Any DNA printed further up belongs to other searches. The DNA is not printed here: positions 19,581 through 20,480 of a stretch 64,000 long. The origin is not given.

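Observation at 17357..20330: Two cNMP-binding fusion proteins in the window: acyltransferase–cNMP and MscS–cNMP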

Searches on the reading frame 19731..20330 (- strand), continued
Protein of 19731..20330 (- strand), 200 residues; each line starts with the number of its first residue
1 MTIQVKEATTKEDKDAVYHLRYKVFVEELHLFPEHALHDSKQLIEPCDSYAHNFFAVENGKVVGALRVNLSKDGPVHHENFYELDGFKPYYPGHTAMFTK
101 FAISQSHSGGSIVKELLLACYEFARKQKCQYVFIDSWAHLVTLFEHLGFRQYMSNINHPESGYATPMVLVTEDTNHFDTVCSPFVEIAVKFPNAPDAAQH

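Call 74: search_solved_structures(query=A6, max_evalue=10, show_alignments=3)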
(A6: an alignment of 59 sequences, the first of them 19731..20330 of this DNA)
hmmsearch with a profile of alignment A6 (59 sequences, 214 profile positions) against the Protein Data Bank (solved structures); distinct sequences matched with E-value up to 10: 88 (the best 60 are shown).
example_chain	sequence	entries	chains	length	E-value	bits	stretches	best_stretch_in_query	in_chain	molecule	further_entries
5w8a_A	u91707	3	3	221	4.6e-06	29.4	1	14-150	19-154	Autoinducer synthase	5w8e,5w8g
5w8c_A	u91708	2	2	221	4.6e-06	29.4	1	14-150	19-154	Autoinducer synthase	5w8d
3fb3_A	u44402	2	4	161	4.9e-06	29.3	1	102-157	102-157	N-acetyltransferase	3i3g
3v8i_A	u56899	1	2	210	4.7e-05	26.1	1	87-154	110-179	Dopamine N acetyltransferase, isoform A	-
6k80_A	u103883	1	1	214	4.8e-05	26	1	87-154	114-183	Dopamine N-acetyltransferase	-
5gii_A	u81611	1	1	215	4.9e-05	26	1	87-154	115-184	Dopamine N-acetyltransferase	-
3te4_A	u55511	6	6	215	4.9e-05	26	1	87-154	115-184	Dopamine N acetyltransferase, isoform A | Dopamine N-acetyltransferase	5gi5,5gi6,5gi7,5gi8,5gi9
5gif_A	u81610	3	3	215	5.4e-05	25.9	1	87-154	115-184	Dopamine N-acetyltransferase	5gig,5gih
8wmb_A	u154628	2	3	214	6.6e-05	25.6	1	87-154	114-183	Arylalkylamine N-acetyltransferase 1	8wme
8bip_A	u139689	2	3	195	6.8e-05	25.5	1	80-155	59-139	N-terminal acetyltransferase B complex catalytic subunit NAT3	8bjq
1q2y_A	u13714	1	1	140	9.6e-05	25.1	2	101-155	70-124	similar to hypothetical proteins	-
5jph_A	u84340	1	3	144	0.00018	24.2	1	98-152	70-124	Acetyltransferase SACOL1063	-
5jq4_A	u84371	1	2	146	0.00019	24.1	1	99-152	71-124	Acetyltransferase SACOL1063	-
3efa_A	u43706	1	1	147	0.00098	21.8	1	94-155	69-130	Putative Acetyltransferase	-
7l1k_A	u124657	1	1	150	0.0011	21.6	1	100-155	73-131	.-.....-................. 30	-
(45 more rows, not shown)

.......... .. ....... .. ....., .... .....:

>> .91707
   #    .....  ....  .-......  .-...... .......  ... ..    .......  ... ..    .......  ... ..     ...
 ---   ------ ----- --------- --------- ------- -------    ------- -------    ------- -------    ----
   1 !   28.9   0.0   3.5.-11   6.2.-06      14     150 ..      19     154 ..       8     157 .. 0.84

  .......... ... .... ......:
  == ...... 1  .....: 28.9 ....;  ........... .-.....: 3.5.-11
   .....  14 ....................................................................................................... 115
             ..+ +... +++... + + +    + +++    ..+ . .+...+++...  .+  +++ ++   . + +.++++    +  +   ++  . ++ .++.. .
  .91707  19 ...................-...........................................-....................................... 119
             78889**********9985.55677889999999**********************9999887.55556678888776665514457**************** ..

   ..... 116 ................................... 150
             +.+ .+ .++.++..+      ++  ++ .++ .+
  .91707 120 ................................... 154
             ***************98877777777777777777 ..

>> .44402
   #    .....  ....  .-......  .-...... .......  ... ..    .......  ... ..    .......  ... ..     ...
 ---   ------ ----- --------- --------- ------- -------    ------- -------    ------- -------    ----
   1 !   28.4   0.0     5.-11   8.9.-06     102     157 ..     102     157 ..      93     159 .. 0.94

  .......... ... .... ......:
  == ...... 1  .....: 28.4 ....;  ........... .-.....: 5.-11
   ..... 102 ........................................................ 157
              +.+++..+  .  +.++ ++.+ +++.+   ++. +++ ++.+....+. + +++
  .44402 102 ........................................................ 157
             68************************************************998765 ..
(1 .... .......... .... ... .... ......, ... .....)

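Call 77: find_related_loci(query=A5, collection=genome_contigs, flank=8000)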
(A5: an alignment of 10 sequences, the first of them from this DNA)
Query A5 (200 aa) in genome_contigs; peptide patterns used: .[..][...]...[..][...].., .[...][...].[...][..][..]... (x = any residue, [..] = any of these).
58 stretches matched a pattern; 17 encode a relative of the query (tblastn E <= 1e-3); 17 distinct loci.
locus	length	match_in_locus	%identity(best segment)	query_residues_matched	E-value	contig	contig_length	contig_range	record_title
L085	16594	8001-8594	46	3-200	3e-62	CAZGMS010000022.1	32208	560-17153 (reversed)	MAG TPA_asm: uncultured Nitrospirales bacterium isolate binchicken_co169_220 genome assembly, contig: k99_500432, whole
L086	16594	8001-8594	41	1-198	1e-51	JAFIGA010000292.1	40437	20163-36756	MAG: Leptospira sp. isolate coassembly_bin.86 k141_57560, whole genome shotgun sequence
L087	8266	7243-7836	36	2-199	2e-49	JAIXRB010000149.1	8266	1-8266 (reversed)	MAG: Leptospiraceae bacterium isolate C4_MAG_00049 pond_C4_MAG_00049_000000000175, whole genome shotgun sequence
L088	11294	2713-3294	38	1-194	5e-49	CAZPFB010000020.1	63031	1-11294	MAG TPA_asm: uncultured Leptospiraceae bacterium isolate SRP323723_co1_118 genome assembly, contig: NODE_401_length_6303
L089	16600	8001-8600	37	1-200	3e-48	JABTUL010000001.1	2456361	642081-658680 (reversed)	MAG: Spirochaetales bacterium isolate H5_SPI1 seq001, whole genome shotgun sequence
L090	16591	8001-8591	38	3-198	7e-48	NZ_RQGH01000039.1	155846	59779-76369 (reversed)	Leptospira jelokensis strain 201702451 contig_0009, whole genome shotgun sequence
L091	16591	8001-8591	38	3-198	9e-47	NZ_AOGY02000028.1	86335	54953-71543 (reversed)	Leptospira vanthielii serovar Holland str. Waz Holland = ATCC 700522 strain Waz Holland ctg7180000023776, whole genome s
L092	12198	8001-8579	39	1-193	8e-46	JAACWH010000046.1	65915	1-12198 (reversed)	MAG: Leptospira sp. isolate CG_2015-01t_35_69 CG_2015-01t_curated_scaffold_391, whole genome shotgun sequence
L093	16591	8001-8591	37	3-198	4e-45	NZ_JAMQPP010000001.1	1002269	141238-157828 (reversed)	Leptospira soteropolitanensis strain VSF16 1, whole genome shotgun sequence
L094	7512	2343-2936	34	3-199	1e-44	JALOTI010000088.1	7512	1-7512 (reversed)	MAG: Leptospira sp. isolate Prado229 scaffold_23348, whole genome shotgun sequence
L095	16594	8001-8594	35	3-199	1e-44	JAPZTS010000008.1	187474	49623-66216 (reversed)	MAG: Leptospira sp. isolate LE19-251.1C c_000000003270, whole genome shotgun sequence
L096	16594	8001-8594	35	3-199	3e-44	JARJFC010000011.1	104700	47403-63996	Leptospira sp. 96542 NODE_11_length_104700_cov_28.887151, whole genome shotgun sequence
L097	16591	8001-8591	34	3-199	7e-43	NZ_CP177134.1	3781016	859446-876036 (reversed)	Leptospira sp. 'Mane' chromosome 1, complete sequence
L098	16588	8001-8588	33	3-198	2e-42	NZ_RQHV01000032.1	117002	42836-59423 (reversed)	Leptospira ilyithenensis strain 201400974 NODE_12_covk_46.4595_covr_91.25_cutoff_51, whole genome shotgun sequence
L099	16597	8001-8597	38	1-199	6e-42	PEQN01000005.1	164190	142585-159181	MAG: Leptospira sp. isolate FW.030 FD_1000043_164190, whole genome shotgun sequence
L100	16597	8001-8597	38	1-199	2e-41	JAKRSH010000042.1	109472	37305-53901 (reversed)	MAG: Leptospiraceae bacterium isolate MS012 bin-012_41, whole genome shotgun sequence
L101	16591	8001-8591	32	3-199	5e-41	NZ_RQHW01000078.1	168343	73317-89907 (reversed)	Leptospira idonii strain 201300427 NODE_10_covk_41.921_covr_85.21_cutoff_40, whole genome shotgun sequence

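Call 80: search_protein_families(library=pfam, proteins=[L087:3699-5357:-, L090:4010-4825:+, L096:10086-10922:-, L101:9534-10175:-, L096:9159-9506:-, L095:3098-4165:-, L100:4039-6327:+, L099:10087-11436:-, L092:8001-10001:+, L089:7923-9998:+], max_evalue=0.0001)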
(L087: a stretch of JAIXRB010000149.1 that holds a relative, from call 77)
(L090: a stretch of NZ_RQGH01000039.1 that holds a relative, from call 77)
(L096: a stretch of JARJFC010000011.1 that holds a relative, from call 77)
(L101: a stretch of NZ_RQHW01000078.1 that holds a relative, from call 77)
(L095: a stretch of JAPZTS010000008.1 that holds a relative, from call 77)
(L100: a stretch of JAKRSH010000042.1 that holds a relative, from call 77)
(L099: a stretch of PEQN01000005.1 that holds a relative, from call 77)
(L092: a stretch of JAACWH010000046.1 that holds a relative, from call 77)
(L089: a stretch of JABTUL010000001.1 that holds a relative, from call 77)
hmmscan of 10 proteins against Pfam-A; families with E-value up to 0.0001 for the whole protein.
L087:3699-5357:- (552 aa): 2 families
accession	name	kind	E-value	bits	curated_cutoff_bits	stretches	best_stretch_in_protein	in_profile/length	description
PF00211.25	Guanylate_cyc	-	2.9e-23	82.9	21.9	1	365-539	9-174/183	Adenylate and Guanylate cyclase catalytic domain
PF00672.30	HAMP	-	4e-06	27.5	25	1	287-331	9-53/53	HAMP domain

L090:4010-4825:+ (271 aa): 2 families
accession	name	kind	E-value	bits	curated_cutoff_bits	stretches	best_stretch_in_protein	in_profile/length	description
PF00440.29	TetR_N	-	3.6e-09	36.7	24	1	81-126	2-47/47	Bacterial regulatory proteins, tetR family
PF13305.11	TetR_C_33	-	7.3e-05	23.8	26.8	0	153-238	2-82/103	Tetracyclin repressor-like, C-terminal domain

L096:10086-10922:- (278 aa): 8 families
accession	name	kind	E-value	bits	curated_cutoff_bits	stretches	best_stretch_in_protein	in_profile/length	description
PF08241.18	Methyltransf_11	-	9.2e-23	81.2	21.2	1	66-159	1-95/95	Methyltransferase domain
PF13649.12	Methyltransf_25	-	4.4e-20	72.6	27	1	66-155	2-97/97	Methyltransferase domain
PF13847.12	Methyltransf_31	-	3.9e-15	56.2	27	1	66-169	8-114/145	Methyltransferase domain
PF13489.12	Methyltransf_23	-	1.4e-14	54.6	27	1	43-164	4-121/164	Methyltransferase domain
PF08242.18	Methyltransf_12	-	2e-14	54.5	30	1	66-157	1-98/98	Methyltransferase domain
PF01209.24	Ubie_methyltran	-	6.2e-10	39.3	20.1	1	52-159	38-151/233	ubiE/COQ5 methyltransferase family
PF05175.20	MTS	-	3.8e-06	27.1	23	1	61-190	31-167/170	Methyltransferase small domain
PF03141.22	Methyltransf_29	-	8.3e-05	21.8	23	1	52-162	108-220/506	Putative S-adenosyl-L-methionine-dependent methyltransferase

L101:9534-10175:- (213 aa): 2 families
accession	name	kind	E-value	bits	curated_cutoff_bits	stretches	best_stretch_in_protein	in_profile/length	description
PF19788.4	DUF6272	-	2.4e-05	24.5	26.6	1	87-199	8-131/134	Family of unknown function (DUF6272)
PF02518.31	HATPase_c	-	4.5e-05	24.3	26.4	1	91-180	3-80/111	Histidine kinase-, DNA gyrase B-, and HSP90-like ATPase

L096:9159-9506:- (115 aa): 0 families

L095:3098-4165:- (355 aa): 0 families

L100:4039-6327:+ (762 aa): 3 families
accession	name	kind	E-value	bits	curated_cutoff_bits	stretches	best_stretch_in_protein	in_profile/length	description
PF13476.12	AAA_23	-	5.7e-10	40.6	27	1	4-221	1-187/201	AAA domain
PF13175.12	AAA_15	-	1.8e-06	28.2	32.1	0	1-283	1-292/374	AAA ATPase domain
PF13304.12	AAA_21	-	6.3e-05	23.6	27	0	23-54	1-42/304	AAA domain, putative AbiEii toxin, Type IV TA system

L099:10087-11436:- (449 aa): 2 families
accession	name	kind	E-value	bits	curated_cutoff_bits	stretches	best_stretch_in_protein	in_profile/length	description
PF13520.12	AA_permease_2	-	1.1e-34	120.5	27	1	8-401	2-409/427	Amino acid permease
PF00324.27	AA_permease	-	9.9e-24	84.3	24.6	1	11-404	1-424/470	Amino acid permease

L092:8001-10001:+ (666 aa): 9 families
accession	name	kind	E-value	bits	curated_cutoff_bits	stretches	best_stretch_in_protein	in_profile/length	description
PF08241.18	Methyltransf_11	-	3.2e-20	73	21.2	1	449-545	1-95/95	Methyltransferase domain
PF13847.12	Methyltransf_31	-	1.6e-17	63.9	27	1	443-570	2-127/145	Methyltransferase domain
PF00027.35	cNMP_binding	-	6.5e-17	61.7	27.5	1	260-341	3-85/89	Cyclic nucleotide-binding domain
PF13649.12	Methyltransf_25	-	1.6e-16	61.2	27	1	448-541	1-97/97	Methyltransferase domain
PF13489.12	Methyltransf_23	-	3.4e-12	46.8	27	1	443-599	21-163/164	Methyltransferase domain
PF08242.18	Methyltransf_12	-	3.5e-11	44.1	30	1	449-542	1-97/98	Methyltransferase domain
PF01209.24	Ubie_methyltran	-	1.6e-09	37.9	20.1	1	435-545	38-151/233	ubiE/COQ5 methyltransferase family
PF21926.2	FeeM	-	7.4e-09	36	27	1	17-164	2-151/158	N-acyl amino acid synthase FeeM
PF13444.12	Acetyltransf_5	-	3e-07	31.5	22.4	1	20-116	1-100/102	Acetyltransferase (GNAT) domain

L089:7923-9998:+ (691 aa): 11 families
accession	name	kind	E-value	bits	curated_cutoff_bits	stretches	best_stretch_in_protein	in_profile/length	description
PF08241.18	Methyltransf_11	-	4.1e-17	63.1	21.2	1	470-568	1-95/95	Methyltransferase domain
PF13847.12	Methyltransf_31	-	7.5e-16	58.6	27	1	466-587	4-114/145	Methyltransferase domain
PF13649.12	Methyltransf_25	-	1.2e-15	58.4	27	1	469-564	1-97/97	Methyltransferase domain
PF00027.35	cNMP_binding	-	1.3e-15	57.6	27.5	1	286-367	3-85/89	Cyclic nucleotide-binding domain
PF13489.12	Methyltransf_23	-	8.5e-14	52.1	27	1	458-573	13-121/164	Methyltransferase domain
PF21926.2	FeeM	-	1.3e-12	48.2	27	1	43-189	2-150/158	N-acyl amino acid synthase FeeM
PF08242.18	Methyltransf_12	-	1.9e-11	45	30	1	470-566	1-98/98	Methyltransferase domain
PF13444.12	Acetyltransf_5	-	8.3e-08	33.3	22.4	1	46-142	1-100/102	Acetyltransferase (GNAT) domain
PF00583.31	Acetyltransf_1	-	1.2e-06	29.2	20.7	1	64-175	18-116/116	Acetyltransferase (GNAT) family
PF00891.24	Methyltransf_2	-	3.2e-06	27.1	22.3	1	460-570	57-166/210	O-methyltransferase domain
PF01209.24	Ubie_methyltran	-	2.6e-05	24.2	20.1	0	458-568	40-151/233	ubiE/COQ5 methyltransferase family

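Call 82: search_protein_families(library=pfam, proteins=[L085:9158-10618:+, L085:7077-7901:+, L085:5990-6955:-, L085:5064-5993:-, L085:10944-11930:-, L085:11935-12456:-, L085:12547-15195:-, L085:2761-4005:+, L085:2161-2745:+, L085:475-2061:-], max_evalue=0.0001)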
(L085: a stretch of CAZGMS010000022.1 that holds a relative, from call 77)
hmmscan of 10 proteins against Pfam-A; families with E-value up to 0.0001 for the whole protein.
L085:9158-10618:+ (486 aa): 2 families
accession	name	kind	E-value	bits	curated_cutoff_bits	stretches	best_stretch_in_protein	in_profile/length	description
PF04055.27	Radical_SAM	-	4.1e-19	69.8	29.5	1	201-358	6-165/166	Radical SAM superfamily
PF02310.24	B12-binding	-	4e-17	62.6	32.1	1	18-137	11-121/121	B12 binding domain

L085:7077-7901:+ (274 aa): 1 family
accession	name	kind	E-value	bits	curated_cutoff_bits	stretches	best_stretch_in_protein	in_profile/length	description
PF13185.12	GAF_2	-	6.6e-05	23.6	28.6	1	115-257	3-135/136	GAF domain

L085:5990-6955:- (321 aa): 1 family
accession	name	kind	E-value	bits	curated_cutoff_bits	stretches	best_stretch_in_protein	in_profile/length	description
PF00291.31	PALP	-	1.1e-74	251.9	35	1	19-306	1-295/295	Pyridoxal-phosphate dependent enzyme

L085:5064-5993:- (309 aa): 2 families
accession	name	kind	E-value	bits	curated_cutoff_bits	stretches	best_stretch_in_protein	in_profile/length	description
PF00132.30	Hexapep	-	1.2e-12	47.3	27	2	250-284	1-35/36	Bacterial transferase hexapeptide (six repeats)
PF14602.12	Hexapep_2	-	2.5e-05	24.3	27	0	207-225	15-33/34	Hexapeptide repeat of succinyl-transferase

L085:10944-11930:- (328 aa): 1 family
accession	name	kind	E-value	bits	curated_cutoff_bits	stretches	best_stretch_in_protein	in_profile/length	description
PF09925.14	DUF2157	-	2.7e-07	30.8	32.4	1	48-138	35-125/146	Predicted membrane protein (DUF2157)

L085:11935-12456:- (173 aa): 0 families

L085:12547-15195:- (882 aa): 1 family
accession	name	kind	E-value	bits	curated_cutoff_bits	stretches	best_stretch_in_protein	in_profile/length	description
PF02690.20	Na_Pi_cotrans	-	1.8e-49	167.7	29.1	2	288-454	1-136/137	Na+/Pi-cotransporter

L085:2761-4005:+ (414 aa): 0 families

L085:2161-2745:+ (194 aa): 1 family
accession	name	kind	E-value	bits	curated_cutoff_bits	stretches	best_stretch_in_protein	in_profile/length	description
PF00857.26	Isochorismatase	-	4.9e-22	79.3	27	1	12-165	2-174/175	Isochorismatase domain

L085:475-2061:- (528 aa): 1 family
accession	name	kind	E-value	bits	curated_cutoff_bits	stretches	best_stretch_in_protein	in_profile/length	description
PF02646.22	RmuC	-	3.1e-84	283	26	1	193-483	3-290/291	RmuC family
